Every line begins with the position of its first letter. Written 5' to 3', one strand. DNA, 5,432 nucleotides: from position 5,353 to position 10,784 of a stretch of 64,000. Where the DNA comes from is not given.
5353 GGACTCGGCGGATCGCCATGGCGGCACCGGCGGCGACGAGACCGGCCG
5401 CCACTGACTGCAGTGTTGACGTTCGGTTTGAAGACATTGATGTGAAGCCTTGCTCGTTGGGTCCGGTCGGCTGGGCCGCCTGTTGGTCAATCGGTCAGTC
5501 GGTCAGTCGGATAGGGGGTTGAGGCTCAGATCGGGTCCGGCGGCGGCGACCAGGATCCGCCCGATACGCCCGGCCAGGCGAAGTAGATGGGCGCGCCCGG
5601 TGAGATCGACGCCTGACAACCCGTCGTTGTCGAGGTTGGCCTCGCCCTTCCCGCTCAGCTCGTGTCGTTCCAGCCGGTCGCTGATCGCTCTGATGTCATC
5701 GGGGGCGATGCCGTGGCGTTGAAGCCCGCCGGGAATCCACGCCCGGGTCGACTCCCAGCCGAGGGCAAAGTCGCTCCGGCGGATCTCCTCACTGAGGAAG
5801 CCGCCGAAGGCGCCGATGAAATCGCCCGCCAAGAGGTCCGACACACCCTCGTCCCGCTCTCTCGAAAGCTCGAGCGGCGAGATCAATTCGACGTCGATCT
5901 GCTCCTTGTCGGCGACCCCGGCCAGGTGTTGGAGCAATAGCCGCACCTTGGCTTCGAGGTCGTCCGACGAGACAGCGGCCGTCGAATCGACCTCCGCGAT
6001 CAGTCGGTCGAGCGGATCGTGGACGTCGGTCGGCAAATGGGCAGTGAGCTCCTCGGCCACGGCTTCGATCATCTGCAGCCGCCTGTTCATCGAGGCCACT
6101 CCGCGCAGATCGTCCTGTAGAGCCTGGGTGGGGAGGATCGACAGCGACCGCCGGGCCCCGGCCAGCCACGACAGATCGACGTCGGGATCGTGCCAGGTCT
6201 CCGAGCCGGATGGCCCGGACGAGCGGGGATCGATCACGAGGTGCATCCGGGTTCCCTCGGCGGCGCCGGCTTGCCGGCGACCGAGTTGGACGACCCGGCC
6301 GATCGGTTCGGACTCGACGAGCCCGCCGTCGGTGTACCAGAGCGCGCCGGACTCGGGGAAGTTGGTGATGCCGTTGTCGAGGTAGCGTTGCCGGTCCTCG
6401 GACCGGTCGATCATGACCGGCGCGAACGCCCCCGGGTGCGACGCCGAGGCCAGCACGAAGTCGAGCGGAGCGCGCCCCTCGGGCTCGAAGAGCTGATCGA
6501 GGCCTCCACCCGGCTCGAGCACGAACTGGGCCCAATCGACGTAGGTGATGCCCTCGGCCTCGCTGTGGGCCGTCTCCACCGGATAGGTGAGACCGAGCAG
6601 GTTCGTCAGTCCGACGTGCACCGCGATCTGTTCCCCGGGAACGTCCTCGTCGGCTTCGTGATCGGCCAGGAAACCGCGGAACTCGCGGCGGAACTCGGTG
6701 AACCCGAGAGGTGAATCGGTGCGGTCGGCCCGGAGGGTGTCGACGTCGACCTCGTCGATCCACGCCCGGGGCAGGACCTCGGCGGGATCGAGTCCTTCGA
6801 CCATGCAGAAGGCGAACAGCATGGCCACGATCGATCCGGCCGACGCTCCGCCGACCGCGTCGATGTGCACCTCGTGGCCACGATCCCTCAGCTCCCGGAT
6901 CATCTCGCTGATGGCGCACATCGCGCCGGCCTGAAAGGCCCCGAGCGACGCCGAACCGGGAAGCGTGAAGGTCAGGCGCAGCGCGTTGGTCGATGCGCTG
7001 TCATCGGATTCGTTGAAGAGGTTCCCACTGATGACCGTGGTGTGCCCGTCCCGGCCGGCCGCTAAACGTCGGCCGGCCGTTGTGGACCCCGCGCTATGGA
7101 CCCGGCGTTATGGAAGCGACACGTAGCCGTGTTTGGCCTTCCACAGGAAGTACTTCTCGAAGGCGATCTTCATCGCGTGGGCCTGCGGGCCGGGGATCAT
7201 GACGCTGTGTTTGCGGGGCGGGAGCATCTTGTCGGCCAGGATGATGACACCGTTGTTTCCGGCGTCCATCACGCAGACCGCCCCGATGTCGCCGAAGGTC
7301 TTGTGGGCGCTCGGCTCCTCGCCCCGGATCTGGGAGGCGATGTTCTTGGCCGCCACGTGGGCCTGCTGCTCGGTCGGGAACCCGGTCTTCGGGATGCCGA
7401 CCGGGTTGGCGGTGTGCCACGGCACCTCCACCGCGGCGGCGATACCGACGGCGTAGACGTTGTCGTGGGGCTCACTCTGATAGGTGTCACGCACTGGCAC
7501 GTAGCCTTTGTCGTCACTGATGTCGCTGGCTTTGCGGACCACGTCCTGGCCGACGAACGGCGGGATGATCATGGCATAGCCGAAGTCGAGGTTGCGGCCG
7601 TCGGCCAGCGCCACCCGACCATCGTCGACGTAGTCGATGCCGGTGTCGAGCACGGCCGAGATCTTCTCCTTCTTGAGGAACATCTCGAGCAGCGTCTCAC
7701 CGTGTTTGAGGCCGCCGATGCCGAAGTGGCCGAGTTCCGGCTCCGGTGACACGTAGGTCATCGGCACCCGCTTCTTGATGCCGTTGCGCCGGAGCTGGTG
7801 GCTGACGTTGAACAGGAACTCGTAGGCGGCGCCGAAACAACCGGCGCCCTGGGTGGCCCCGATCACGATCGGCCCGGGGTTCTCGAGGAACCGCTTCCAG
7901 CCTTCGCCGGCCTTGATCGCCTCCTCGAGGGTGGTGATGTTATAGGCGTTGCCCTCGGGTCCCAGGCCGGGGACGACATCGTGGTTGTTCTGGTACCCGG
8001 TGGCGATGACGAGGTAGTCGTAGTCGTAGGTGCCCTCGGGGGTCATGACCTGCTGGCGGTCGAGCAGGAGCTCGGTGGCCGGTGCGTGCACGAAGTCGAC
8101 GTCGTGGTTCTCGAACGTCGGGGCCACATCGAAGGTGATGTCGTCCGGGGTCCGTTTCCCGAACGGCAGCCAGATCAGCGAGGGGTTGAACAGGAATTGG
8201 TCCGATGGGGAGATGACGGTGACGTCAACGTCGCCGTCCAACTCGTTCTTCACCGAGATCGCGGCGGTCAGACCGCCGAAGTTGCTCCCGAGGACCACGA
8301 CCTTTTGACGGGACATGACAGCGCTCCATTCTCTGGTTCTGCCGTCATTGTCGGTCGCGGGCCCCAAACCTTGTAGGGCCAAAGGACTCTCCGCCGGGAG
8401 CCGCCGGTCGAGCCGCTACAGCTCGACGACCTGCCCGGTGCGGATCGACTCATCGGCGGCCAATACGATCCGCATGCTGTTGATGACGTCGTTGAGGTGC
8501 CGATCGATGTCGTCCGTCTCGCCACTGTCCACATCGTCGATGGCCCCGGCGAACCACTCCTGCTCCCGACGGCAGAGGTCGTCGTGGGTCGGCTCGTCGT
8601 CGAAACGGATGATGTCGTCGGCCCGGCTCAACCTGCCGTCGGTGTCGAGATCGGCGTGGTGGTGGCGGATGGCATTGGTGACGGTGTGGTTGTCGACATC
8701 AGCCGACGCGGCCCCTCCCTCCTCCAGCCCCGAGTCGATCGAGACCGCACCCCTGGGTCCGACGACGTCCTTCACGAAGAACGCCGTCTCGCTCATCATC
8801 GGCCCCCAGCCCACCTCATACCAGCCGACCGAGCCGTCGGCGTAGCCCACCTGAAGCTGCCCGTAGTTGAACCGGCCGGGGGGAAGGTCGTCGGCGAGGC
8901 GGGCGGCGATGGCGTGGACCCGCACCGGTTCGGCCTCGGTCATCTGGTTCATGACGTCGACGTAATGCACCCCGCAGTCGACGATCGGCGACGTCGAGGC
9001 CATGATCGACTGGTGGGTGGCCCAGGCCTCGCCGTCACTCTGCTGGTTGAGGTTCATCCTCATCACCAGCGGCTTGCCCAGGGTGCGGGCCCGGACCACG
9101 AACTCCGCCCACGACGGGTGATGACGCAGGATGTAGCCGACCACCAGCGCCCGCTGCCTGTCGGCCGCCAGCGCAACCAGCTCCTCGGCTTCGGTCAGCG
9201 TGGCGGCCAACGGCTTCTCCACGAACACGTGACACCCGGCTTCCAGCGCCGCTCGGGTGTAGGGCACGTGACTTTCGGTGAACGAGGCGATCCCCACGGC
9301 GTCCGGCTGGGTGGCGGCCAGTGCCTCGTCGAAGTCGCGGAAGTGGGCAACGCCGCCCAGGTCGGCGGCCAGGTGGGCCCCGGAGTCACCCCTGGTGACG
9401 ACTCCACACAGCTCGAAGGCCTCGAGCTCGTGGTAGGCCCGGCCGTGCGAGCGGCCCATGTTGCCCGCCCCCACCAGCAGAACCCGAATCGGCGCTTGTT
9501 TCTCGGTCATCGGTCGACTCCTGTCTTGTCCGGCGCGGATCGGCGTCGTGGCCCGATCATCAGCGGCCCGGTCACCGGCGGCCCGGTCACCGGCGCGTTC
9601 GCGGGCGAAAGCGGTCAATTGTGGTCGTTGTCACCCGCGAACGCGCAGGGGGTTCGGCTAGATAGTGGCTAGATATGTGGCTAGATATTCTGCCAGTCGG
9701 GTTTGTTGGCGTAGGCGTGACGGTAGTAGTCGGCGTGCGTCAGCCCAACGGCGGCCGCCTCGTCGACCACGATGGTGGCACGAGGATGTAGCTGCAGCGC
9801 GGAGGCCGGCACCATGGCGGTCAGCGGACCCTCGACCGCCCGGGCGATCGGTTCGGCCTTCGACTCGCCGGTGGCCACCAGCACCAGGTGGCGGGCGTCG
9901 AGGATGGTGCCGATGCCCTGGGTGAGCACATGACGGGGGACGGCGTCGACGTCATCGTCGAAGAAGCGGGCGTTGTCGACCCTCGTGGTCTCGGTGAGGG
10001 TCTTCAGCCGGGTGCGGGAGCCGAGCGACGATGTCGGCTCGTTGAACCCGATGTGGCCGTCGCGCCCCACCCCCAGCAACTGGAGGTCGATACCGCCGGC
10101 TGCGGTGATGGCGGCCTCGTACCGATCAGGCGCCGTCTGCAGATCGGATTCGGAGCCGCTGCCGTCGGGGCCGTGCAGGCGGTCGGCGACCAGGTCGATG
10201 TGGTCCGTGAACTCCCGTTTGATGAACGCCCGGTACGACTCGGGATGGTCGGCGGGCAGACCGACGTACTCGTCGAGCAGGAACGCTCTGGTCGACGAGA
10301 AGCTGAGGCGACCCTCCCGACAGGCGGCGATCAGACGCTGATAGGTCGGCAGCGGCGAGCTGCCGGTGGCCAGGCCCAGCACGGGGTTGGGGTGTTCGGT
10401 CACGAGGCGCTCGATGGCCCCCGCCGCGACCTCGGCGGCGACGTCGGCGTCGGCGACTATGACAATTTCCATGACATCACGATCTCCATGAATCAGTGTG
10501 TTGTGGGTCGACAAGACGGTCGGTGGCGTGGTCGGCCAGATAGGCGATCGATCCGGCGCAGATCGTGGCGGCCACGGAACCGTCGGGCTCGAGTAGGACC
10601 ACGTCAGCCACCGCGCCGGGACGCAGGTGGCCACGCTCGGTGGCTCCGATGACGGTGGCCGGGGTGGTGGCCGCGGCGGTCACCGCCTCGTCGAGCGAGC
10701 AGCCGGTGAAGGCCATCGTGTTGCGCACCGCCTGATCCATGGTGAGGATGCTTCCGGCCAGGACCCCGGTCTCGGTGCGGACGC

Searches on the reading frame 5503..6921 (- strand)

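Call 66: search_protein_families(library=pfam, proteins=[window:5503-6921:-], max_evalue=0.001)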
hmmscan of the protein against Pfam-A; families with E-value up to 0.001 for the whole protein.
window:5503-6921:- (472 aa): 2 families
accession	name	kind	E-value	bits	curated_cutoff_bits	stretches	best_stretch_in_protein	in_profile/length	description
PF01734.28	Patatin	-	1.2e-09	39.1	27.7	1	8-207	17-187/191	Patatin-like phospholipase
PF11856.13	DUF3376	-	0.00012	22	25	1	307-385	319-384/514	Protein of unknown function (DUF3376)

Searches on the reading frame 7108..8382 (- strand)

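Call 66: search_protein_families(library=pfam, proteins=[window:7108-8382:-], max_evalue=0.001)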
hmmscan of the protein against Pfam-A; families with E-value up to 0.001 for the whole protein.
window:7108-8382:- (424 aa): 1 family
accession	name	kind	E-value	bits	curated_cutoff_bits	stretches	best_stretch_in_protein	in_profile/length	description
PF07992.20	Pyr_redox_2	-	2.6e-14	53.8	26.1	1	27-316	2-277/291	Pyridine nucleotide-disulphide oxidoreductase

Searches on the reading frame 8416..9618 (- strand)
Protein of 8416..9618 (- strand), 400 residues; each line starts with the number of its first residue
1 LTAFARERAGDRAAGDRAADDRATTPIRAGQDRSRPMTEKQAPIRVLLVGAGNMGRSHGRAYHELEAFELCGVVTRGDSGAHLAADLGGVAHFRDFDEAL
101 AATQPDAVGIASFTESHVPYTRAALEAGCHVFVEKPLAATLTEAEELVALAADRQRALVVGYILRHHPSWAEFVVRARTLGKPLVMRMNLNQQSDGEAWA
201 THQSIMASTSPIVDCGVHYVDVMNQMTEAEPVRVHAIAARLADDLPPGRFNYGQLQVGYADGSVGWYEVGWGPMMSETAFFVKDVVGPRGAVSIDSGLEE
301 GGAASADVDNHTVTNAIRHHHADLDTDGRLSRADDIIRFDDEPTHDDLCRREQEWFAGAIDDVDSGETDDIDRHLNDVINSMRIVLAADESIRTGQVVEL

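Call 66: search_protein_families(library=pfam, proteins=[window:8416-9618:-], max_evalue=0.001)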
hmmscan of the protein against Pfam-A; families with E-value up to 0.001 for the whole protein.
window:8416-9618:- (400 aa): 3 families
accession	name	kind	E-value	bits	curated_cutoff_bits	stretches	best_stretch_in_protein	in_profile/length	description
PF01408.29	GFO_IDH_MocA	-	1.7e-27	96.9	24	1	44-162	1-120/120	Oxidoreductase family, NAD-binding Rossmann fold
PF22725.1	GFO_IDH_MocA_C3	-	1.2e-09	38.7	27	1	174-272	7-105/124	GFO/IDH/MocA C-terminal domain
PF02894.22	GFO_IDH_MocA_C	-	9.7e-05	22.7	22.9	1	179-400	8-218/218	Oxidoreductase family, C-terminal alpha/beta domain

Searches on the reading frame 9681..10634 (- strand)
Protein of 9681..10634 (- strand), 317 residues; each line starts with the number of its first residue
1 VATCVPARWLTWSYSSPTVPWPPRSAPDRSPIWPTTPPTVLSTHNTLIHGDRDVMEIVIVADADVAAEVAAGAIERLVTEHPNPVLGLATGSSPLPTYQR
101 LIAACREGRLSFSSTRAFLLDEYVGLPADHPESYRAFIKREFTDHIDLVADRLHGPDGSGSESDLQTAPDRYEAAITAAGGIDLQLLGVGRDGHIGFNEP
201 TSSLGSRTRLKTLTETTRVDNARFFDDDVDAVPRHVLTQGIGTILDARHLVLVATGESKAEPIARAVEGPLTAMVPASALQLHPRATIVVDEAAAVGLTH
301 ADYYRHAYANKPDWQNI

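Call 66: search_protein_families(library=pfam, proteins=[window:9681-10634:-], max_evalue=0.001)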
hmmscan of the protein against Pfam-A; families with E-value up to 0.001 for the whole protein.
window:9681-10634:- (317 aa): 1 family
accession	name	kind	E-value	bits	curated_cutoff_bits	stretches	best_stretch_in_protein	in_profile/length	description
PF01182.26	Glucosamine_iso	-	7e-22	78.8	27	1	64-282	8-218/225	Glucosamine-6-phosphate isomerases/6-phosphogluconolactonase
